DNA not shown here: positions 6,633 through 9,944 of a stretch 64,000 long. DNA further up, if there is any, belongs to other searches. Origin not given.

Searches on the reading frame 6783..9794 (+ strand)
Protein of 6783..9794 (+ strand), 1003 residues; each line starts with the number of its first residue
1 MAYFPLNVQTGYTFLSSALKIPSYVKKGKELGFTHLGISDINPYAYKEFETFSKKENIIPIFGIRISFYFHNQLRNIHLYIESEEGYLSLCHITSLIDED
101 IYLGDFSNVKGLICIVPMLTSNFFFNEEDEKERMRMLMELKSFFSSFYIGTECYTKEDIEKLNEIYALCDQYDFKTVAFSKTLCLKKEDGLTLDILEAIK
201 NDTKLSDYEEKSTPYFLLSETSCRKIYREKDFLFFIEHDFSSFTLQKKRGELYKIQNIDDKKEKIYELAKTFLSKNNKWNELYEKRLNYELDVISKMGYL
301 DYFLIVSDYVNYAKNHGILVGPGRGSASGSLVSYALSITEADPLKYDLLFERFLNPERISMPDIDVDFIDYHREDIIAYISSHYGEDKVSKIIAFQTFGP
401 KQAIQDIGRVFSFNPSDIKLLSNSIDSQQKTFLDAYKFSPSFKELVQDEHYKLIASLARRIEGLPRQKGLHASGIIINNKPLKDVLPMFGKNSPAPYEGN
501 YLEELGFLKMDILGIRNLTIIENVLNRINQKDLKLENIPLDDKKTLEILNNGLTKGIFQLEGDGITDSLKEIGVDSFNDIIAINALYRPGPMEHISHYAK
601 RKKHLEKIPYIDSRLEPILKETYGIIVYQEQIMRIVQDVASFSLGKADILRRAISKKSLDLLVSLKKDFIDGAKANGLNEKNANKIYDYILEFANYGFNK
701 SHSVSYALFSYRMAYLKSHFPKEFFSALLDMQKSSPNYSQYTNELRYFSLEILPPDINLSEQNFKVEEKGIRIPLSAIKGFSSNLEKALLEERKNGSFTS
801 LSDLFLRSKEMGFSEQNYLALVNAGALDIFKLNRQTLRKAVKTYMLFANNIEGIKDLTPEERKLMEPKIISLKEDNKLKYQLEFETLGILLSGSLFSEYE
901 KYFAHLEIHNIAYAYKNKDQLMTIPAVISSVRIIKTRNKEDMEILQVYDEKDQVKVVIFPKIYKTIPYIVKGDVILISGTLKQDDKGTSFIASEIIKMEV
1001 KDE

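Call 22: search_protein_families(library=pfam, proteins=[window:6783-9794:+], max_evalue=0.01)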
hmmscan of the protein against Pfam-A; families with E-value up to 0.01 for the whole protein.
window:6783-9794:+ (1003 aa): 5 families
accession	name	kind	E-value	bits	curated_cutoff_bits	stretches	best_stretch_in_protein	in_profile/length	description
PF07733.18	DNA_pol3_alpha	-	6.5e-83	278.7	23.9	1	268-514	10-260/260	Bacterial DNA polymerase III alpha NTPase domain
PF17657.6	DNA_pol3_finger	-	1.6e-56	190.7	22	1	517-677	1-166/166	Bacterial DNA polymerase III alpha subunit finger domain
PF14579.12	HHH_6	-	2.1e-22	79.6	25.6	1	750-837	2-90/90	Helix-hairpin-helix motif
PF02811.25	PHP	-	1e-09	39.4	26.4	1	6-99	2-97/164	PHP domain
PF01336.31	tRNA_anti-codon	-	1.2e-07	32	27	1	927-996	6-73/75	OB-fold nucleic acid binding domain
